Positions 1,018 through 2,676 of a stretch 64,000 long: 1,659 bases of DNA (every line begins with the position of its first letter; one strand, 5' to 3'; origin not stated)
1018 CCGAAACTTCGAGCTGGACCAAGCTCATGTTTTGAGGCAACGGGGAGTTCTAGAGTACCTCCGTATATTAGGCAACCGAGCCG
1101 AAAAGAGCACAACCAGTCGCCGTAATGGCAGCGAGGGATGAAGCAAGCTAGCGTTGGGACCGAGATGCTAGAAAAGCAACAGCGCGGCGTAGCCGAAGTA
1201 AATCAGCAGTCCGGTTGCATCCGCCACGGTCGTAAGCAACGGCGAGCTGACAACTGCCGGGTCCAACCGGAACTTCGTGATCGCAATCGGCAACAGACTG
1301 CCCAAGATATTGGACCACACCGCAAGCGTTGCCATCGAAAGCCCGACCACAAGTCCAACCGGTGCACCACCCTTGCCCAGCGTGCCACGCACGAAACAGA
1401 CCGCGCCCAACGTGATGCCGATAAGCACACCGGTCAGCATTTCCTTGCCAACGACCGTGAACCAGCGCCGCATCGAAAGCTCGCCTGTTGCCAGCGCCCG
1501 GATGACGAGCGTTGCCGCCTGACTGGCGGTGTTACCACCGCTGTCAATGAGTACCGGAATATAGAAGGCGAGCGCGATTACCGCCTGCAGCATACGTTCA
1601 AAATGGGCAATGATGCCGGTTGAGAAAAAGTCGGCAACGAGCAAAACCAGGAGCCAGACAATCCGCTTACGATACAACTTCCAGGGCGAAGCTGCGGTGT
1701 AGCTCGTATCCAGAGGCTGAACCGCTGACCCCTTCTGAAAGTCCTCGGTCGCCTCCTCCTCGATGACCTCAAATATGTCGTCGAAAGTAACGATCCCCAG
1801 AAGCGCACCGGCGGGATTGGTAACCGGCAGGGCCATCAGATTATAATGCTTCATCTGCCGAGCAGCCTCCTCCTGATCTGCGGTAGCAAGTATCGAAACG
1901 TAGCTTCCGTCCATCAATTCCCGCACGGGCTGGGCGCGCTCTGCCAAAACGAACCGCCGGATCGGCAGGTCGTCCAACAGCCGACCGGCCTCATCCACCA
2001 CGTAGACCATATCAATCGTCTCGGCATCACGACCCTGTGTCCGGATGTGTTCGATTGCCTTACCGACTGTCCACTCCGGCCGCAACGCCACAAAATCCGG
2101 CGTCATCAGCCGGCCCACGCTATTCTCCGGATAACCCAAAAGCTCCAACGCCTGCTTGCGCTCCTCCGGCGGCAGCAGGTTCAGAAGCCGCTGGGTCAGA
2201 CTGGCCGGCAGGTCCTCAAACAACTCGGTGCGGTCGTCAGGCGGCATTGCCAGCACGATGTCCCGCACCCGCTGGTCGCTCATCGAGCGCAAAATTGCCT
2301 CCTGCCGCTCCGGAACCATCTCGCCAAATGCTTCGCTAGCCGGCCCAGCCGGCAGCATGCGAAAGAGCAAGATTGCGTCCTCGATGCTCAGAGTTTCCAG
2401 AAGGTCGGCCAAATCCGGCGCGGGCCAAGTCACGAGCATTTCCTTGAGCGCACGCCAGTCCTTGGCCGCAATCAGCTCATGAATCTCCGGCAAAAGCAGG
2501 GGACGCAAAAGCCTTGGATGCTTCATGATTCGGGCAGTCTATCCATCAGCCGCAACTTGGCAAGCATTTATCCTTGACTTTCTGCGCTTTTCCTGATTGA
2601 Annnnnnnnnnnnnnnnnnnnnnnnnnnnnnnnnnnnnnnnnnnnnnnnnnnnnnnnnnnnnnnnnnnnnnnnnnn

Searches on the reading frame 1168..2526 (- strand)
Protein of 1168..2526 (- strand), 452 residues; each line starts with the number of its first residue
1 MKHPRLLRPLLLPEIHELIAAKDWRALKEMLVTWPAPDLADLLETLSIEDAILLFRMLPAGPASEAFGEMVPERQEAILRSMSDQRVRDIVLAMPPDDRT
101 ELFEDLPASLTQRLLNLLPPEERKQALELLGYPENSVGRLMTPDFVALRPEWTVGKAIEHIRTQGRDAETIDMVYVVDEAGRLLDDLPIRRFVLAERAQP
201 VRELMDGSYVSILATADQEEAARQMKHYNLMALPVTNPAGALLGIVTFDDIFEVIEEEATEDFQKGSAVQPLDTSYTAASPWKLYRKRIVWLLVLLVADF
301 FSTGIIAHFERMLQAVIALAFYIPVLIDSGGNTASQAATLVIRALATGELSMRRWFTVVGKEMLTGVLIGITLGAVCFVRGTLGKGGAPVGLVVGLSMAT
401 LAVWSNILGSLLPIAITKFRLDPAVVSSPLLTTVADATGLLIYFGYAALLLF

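Call 16: search_protein_families(library=pfam, proteins=[window:1168-2526:-], max_evalue=0.001)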
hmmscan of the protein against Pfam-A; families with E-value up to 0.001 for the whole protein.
window:1168-2526:- (452 aa): 3 families
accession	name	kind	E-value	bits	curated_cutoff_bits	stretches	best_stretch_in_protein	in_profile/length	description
PF01769.21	MgtE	-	1.4e-33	116.3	27.6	1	323-445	1-124/125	Divalent cation transporter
PF03448.22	MgtE_N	-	3.5e-26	92.1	25.9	1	37-135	4-102/102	MgtE intracellular N domain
PF00571.33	CBS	-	7.7e-17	61.8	24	2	201-256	1-56/57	CBS domain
